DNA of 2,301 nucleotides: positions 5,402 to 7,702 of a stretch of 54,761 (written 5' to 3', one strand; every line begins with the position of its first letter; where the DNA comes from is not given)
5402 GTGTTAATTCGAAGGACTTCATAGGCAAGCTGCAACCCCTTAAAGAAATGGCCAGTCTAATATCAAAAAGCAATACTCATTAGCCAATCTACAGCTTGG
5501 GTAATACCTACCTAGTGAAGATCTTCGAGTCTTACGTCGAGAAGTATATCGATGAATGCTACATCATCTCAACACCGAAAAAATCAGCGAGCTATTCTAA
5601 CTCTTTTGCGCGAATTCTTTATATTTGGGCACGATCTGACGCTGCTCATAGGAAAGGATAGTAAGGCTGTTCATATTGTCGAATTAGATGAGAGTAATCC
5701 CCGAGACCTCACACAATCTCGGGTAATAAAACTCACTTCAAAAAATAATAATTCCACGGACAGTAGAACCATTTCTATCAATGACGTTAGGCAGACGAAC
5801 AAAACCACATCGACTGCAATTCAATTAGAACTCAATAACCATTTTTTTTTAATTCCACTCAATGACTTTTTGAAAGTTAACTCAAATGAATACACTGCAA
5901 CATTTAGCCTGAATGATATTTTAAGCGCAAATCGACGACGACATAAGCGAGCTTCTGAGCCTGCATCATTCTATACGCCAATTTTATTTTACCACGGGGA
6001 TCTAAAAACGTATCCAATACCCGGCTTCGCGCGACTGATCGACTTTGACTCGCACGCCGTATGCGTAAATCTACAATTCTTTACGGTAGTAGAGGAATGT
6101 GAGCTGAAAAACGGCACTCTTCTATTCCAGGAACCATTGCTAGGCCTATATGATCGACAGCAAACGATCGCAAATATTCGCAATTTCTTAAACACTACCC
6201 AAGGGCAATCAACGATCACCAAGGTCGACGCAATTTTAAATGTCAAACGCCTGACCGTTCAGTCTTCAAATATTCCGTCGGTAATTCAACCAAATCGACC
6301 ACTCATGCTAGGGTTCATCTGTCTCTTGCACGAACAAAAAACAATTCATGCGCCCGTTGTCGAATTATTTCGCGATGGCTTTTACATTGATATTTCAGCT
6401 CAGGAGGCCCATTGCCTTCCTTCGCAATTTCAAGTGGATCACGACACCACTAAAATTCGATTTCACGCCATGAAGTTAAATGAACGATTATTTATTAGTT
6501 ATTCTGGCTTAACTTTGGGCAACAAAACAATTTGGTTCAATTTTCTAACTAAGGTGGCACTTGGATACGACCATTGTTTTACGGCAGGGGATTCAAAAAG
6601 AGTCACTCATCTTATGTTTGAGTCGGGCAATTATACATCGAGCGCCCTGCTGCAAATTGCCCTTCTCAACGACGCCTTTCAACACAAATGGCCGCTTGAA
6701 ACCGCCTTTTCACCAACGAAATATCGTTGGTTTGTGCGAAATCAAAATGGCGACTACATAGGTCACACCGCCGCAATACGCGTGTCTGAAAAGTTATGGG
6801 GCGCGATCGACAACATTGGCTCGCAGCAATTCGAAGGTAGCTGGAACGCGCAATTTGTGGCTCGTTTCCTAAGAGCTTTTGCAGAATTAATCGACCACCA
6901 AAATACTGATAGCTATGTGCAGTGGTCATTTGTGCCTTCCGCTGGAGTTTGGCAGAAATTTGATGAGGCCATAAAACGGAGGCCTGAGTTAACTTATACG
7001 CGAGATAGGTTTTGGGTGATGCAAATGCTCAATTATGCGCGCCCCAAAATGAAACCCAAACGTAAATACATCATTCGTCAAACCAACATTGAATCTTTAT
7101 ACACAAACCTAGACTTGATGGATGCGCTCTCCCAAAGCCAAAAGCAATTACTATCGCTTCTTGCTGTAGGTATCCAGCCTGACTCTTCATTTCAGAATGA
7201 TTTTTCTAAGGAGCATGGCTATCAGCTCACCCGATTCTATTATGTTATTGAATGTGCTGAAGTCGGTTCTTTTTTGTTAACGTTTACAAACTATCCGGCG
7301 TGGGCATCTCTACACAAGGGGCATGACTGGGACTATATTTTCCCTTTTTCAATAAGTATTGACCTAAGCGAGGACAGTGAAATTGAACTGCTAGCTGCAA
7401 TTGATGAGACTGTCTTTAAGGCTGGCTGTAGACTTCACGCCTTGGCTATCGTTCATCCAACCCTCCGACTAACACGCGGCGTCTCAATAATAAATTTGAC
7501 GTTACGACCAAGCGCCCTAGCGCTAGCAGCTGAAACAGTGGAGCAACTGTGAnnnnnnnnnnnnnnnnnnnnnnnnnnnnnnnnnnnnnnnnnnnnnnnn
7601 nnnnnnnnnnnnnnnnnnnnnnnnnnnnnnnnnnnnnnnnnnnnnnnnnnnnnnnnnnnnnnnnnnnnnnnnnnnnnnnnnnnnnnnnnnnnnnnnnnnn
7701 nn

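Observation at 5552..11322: AT-richer three-gene island: PilZ-like protein coupled to a 7TM-GAF-GAF-cyclase-like receptor, with a convergent orphan KAS III. Best candidate for an uncharacterised signalling system.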

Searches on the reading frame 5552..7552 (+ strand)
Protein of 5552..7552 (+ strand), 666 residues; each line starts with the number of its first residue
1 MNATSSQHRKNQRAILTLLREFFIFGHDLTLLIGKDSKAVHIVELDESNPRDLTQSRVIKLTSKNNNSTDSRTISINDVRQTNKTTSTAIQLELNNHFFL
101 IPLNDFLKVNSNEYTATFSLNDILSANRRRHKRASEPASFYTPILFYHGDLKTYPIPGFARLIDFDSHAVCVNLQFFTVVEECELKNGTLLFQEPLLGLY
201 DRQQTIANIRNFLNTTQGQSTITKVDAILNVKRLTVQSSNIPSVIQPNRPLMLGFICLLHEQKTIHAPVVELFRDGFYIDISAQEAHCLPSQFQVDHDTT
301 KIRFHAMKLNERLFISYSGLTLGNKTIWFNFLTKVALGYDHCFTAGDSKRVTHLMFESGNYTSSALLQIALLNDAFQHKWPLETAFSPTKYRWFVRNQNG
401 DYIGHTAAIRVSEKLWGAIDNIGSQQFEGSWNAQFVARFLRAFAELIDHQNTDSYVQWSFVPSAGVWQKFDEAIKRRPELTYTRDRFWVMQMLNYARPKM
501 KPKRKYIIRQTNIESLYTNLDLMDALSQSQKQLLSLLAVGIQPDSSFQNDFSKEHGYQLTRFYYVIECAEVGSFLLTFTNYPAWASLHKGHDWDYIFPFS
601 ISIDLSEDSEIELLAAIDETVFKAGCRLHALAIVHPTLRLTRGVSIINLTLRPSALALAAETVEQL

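Call 3: search_protein_families(library=pfam, proteins=[window:5552-7552:+], max_evalue=0.01)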
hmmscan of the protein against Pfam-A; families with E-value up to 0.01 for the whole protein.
window:5552-7552:+ (666 aa): 0 families

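Call 10: search_protein_families(library=pfam, proteins=[window:5552-7552:+], max_evalue=10)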
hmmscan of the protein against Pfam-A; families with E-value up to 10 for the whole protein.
window:5552-7552:+ (666 aa): 0 families
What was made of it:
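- On Class III nucleotidyl cyclase (Guanylate_cyc, PF00211): No hit for the window protein (call 10).
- On GAF domain (PF01590/PF13185): The window protein has no hit (call 10).
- On 7TMR-DISM receptors: No Pfam hit (call 10).
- Closest known: 7TMR-DISM receptors. Different: No hit to 7TMR-DISM_7TM or DISMED profiles (call 10).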

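Call 11: search_protein_families(library=ncbifam, proteins=[window:5552-7552:+], max_evalue=1)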
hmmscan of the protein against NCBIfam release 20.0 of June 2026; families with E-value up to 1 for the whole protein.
window:5552-7552:+ (666 aa): 1 family
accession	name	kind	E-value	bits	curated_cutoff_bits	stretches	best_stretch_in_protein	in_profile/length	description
TIGR02681.1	phage_pRha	subfamily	0.11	12.6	45.95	1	468-509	55-96/108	phage regulatory protein, Rha family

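Call 12: search_protein_families(library=padloc, proteins=[window:5552-7552:+], max_evalue=1)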
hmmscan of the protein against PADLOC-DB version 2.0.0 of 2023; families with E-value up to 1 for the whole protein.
window:5552-7552:+ (666 aa): 0 families

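Call 14: search_solved_structures(query=window:5552-7552:+, max_evalue=10)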
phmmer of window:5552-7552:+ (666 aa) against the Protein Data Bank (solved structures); distinct sequences matched with E-value up to 10: 1.
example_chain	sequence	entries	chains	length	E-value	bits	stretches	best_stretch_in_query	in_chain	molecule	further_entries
8ail_I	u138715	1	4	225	0.5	11.8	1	548-599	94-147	Uracil-DNA glycosylase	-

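Call 16: find_homologous_proteins(query=window:5552-7552:+)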
Query window:5552-7552:+ (666 aa): 3 proteins with E <= 0.001 among 5478 candidates.
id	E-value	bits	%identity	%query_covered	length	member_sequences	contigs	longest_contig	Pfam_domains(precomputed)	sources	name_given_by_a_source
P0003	0.0e+0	1524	100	100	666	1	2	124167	-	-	-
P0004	3.8e-138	480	46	72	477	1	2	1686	-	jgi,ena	jgi:hypothetical protein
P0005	1.5e-121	425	36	99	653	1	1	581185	-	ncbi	-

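Call 17: find_encoding_contigs(protein=P0005, flank=10000)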
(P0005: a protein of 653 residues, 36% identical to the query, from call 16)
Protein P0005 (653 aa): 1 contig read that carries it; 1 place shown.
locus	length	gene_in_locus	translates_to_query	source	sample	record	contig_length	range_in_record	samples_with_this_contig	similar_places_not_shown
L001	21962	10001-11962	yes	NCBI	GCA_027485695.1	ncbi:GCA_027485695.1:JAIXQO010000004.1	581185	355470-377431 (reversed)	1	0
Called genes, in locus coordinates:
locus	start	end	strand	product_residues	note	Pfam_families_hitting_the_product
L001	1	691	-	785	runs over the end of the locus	PF05226:CHASE2, PF00211:Guanylate_cyc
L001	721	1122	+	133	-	PF00072:Response_reg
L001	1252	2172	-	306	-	PF00226:DnaJ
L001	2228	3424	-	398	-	-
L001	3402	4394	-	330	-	-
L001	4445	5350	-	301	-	-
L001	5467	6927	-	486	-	-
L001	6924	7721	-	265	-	PF14394:DUF4423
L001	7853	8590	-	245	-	PF03741:TerC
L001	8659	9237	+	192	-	PF12766:Pyridox_oxase_2, PF01243:PNPOx_N, PF10590:PNP_phzG_C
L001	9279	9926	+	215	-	PF00881:Nitroreductase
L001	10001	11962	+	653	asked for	-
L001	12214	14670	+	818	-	-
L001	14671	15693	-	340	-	PF08545:ACP_syn_III, PF08541:ACP_syn_III_C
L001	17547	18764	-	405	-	PF02518:HATPase_c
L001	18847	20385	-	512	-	PF00496:SBP_bac_5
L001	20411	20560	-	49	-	-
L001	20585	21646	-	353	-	PF04055:Radical_SAM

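Call 19: find_encoding_contigs(protein=P0004, flank=10000)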
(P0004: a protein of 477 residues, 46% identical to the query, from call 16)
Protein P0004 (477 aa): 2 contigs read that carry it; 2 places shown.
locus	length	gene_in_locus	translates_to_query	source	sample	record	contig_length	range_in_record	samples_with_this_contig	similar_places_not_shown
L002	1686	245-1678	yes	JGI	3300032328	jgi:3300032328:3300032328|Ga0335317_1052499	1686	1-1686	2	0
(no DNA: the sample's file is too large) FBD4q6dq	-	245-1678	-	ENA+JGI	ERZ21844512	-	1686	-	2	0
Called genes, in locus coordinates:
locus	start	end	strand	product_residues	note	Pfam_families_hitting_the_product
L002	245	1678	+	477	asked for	-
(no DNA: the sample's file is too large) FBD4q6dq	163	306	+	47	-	-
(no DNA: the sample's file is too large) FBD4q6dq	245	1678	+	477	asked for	-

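Call 47: predict_structure(alignment_id=A2)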
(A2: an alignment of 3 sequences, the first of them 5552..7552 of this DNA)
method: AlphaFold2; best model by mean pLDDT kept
length: 666 residues; sequences in the alignment: 3
mean_pLDDT: 49.3   pTM: 0.26
mean pLDDT of the five models: 49.3, 47.3, 47.0, 44.8, 39.1
residues with pLDDT >= 90: 0; 70-90: 154; 50-70: 107; < 50: 405
segments of 3 or more residues with pLDDT < 50: 1-3, 65-85, 127-140, 165-168, 195-200, 232-245, 319-326, 336-471, 473-666
pLDDT, mean of each block of 10 residues (from residue 1): 55 75 66 72 77 78 55 42 57 66 81 82 57 32 68 64 53 76 75 54 72 68 75 35 47 71 72 69 64 71 71 67 48 48 34 35 36 30 30 41 35 36 36 44 44 43 44 42 27 29 31 33 37 32 34 31 28 28 27 24 31 28 26 32 37 45 46
secondary structure, 60 per line:
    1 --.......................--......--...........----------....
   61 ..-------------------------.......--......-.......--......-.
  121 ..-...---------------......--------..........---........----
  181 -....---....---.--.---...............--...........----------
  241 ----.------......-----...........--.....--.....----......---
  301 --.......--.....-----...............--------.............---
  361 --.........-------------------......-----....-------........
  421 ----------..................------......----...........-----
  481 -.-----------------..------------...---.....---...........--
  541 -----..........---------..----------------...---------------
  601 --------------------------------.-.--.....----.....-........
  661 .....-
elements in order (helices of 4 or more, strands of 3 or more residues): H3-25 E28-33 E36-46 E57-62 E88-94 E97-102 E104-110 E113-118 E124-126 E142-147 E156-165 E169-176 H182-185 E189-192 E203-217 E220-230 E252-257 E263-273 E276-280 H283-287 E292-297 E303-309 E312-316 H322-336 H345-357 H363-371 E391-396 E402-405 H413-420 H431-448 E455-460 H465-475 H520-524 H528-538 H546-555 E638-642 E647-651 H653-665
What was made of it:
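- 5627..6241 (+): PilZN-like (aa 26-118) plus PilZ-like (aa 124-230) beta-barrels. AF2 model with pLDDT about 65-80 (call 47).
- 5933..5950 (+): RRxxxR motif (R128 R129 x3 R133), the PilZ phosphate/guanine-binding loop. It sits in a low-pLDDT loop just before a barrel strand (call 47).
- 6299..6499 (+): Third beta-barrel (aa 250-316). AF2 secondary structure, pLDDT about 65-72 (call 47).
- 6539..7549 (+): Novel C-terminal domain (aa 330-666). Conserved motifs: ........, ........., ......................, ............, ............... The AF2 model here has pLDDT below 50 (call 47).
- On PilZ domain (PF07238): The model region has pLDDT of only 65-80, from a 3-sequence alignment (call 47).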

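Call 50: fold_search(model_id=the predicted structure, library=pdb)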
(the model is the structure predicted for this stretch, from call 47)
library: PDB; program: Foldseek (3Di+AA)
matches with E <= 10: 718; with E <= 0.001: 14
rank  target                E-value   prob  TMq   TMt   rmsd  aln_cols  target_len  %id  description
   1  5kec_D                4.9e-06  1.00  0.12  0.30  12.9       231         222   12  Structure of K. pneumonia MrkH in its apo state. (released 2016-08-17)
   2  5kec_A                5.2e-06  1.00  0.11  0.28  12.9       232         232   10  Structure of K. pneumonia MrkH in its apo state. (released 2016-08-17)
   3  5ked_A                1.7e-05  1.00  0.11  0.28  12.8       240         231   12  Structure of the 2.65 Angstrom P2(1) crystal of K. pneumonia MrkH (released 2016-08-17)
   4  5ejl                  3.9e-05  1.00  0.15  0.30  10.2       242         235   12  MrkH, A novel c-di-GMP dependence transcription regulatory factor. (released 2016-10-19)
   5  5ked_B                4.5e-05  1.00  0.11  0.27  13.5       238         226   11  Structure of the 2.65 Angstrom P2(1) crystal of K. pneumonia MrkH (released 2016-08-17)
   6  5kgo_A                1.0e-04  1.00  0.16  0.34   9.5       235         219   11  Structure of K. pneumonia MrkH-c-di-GMP complex (released 2016-08-17)
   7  7mie                  2.6e-04  1.00  0.10  0.24  17.3       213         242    9  Crystal structure of the Borreliella burgdorferi PlzA protein in complex with c-di-GMP (released 2021-06-30)
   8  5kgo_D                3.4e-04  1.00  0.13  0.28  11.0       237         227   10  Structure of K. pneumonia MrkH-c-di-GMP complex (released 2016-08-17)
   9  2gjg                  4.2e-04  1.00  0.15  0.29   9.6       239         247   15  CRYSTAL STRUCTURE OF A PILZ-CONTAINING PROTEIN (PP4397) FROM PSEUDOMONAS PUTIDA KT2440 AT 2.25 A RESOLUTION (released 2006-04-25)
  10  8dt6_B                7.2e-04  0.30  0.08  0.12  18.6       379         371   10  Crystal Structure of DNA Polymerase III beta subunit from Elizabethkingia anophelis (released 2022-08-10)
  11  3kyf                  7.6e-04  1.00  0.18  0.40   7.4       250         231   13  Crystal structure of P4397 complexed with c-di-GMP (released 2010-04-14)
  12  6ap4_D                7.6e-04  0.30  0.08  0.12  18.8       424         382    8  Crystal structure of the DNA polymerase III subunit beta from Acinetobacter baumannii (released 2017-12-20)
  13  8dt6_A                7.6e-04  0.28  0.09  0.12  18.4       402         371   11  Crystal Structure of DNA Polymerase III beta subunit from Elizabethkingia anophelis (released 2022-08-10)
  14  6ap4_B                9.9e-04  0.33  0.09  0.13  18.8       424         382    8  Crystal structure of the DNA polymerase III subunit beta from Acinetobacter baumannii (released 2017-12-20)
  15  8dt6_C                1.1e-03  0.23  0.09  0.13  18.3       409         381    8  Crystal Structure of DNA Polymerase III beta subunit from Elizabethkingia anophelis (released 2022-08-10)
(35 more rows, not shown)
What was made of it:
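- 5627..6241 (+): Foldseek top hits are MrkH, PlzA, PP4397, YcgR, MotI, VCA0042 and Alg44 PilZ (call 50).
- On PilZ domain (PF07238): Foldseek hits: MrkH E=5e-6, PlzA, PP4397, YcgR, MotI, VCA0042 and Alg44 PilZ (TM about 0.5 on the single domain), at prob 0.97-1.0 for most and 0.63-0.85 for MotI and VCA0042 (call 50).
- Closest known: YcgR / MrkH / PlzA / PP4397-type PilZN-PilZ c-di-GMP receptors. Same: These are the best fold matches (call 50).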

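Call 69: find_related_loci(query=A2, collection=metagenome_contigs, flank=10000)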
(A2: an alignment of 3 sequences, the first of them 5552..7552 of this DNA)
Query A2 (666 aa) in metagenome_contigs; peptide patterns used: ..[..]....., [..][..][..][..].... (x = any residue, [..] = any of these).
62 stretches matched a pattern, but none encodes a relative of the query by tblastn (E <= 1e-3).

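Call 93: search_protein_families(library=pfam, alignment_id=A12, max_evalue=10)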
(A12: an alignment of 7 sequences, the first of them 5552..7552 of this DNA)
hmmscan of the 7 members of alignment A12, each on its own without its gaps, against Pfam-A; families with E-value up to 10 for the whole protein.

A. member 1, window:5552-7552:+ (666 aa): 0 families

B. families by the number of members that match (of 7 scanned): 4 families
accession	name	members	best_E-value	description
PF22358.2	MfA4_C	1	0.037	Minor fimbrium tip subunit MfA4, C-terminal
PF07997.16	DUF1694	1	0.06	Protein of unknown function (DUF1694)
PF18027.6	Pepdidase_M14_N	1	0.18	Cytosolic carboxypeptidase N-terminal domain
PF11524.14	SeleniumBinding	1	0.18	Selenium binding protein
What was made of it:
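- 6539..7549 (+): No Pfam hit for any of 7 homologues at E<=10 (call 93).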

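Call 125: search_dna_similar(query=window:5552-7552:+, collection=plasmids, mode=protein, max_evalue=0.001, max_rows=10)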
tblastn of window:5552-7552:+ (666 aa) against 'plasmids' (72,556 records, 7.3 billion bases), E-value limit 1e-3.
No match.

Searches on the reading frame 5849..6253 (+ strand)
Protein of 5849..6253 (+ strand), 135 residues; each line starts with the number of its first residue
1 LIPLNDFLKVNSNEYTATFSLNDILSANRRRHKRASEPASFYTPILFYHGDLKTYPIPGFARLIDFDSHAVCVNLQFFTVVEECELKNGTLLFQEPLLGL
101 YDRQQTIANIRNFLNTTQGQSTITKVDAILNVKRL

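Call 101: search_solved_structures(query=A15, max_evalue=10, show_alignments=3)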
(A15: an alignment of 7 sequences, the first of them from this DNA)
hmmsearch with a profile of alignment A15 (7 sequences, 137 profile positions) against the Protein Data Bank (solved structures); distinct sequences matched with E-value up to 10: 2.
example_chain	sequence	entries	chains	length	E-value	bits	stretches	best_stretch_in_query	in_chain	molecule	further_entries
5g2p_A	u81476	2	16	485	0.05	16.6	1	18-79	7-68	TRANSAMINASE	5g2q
5g09_A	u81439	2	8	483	0.88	12.6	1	17-79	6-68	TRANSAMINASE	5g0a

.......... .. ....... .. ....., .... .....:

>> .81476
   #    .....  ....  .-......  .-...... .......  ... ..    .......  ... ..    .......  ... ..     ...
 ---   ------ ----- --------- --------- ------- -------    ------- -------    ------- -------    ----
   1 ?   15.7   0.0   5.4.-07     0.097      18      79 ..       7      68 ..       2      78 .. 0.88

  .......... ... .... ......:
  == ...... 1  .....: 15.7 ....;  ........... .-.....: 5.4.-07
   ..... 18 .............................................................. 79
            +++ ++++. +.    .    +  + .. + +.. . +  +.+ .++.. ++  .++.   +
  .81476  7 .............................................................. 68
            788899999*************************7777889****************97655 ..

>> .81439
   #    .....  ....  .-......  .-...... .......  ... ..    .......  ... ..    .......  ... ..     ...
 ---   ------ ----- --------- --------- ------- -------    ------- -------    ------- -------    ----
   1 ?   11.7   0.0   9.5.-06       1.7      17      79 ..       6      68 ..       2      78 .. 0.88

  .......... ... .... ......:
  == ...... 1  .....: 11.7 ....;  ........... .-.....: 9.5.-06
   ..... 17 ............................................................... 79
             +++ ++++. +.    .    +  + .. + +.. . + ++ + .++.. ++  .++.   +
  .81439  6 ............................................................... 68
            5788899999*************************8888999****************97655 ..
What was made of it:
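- On PilZ domain (PF07238): A profile of the region against PDB sequences finds no PilZ protein (call 101).
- Tried and rejected: A profile of A's PilZ region against PDB gave nothing (call 101).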
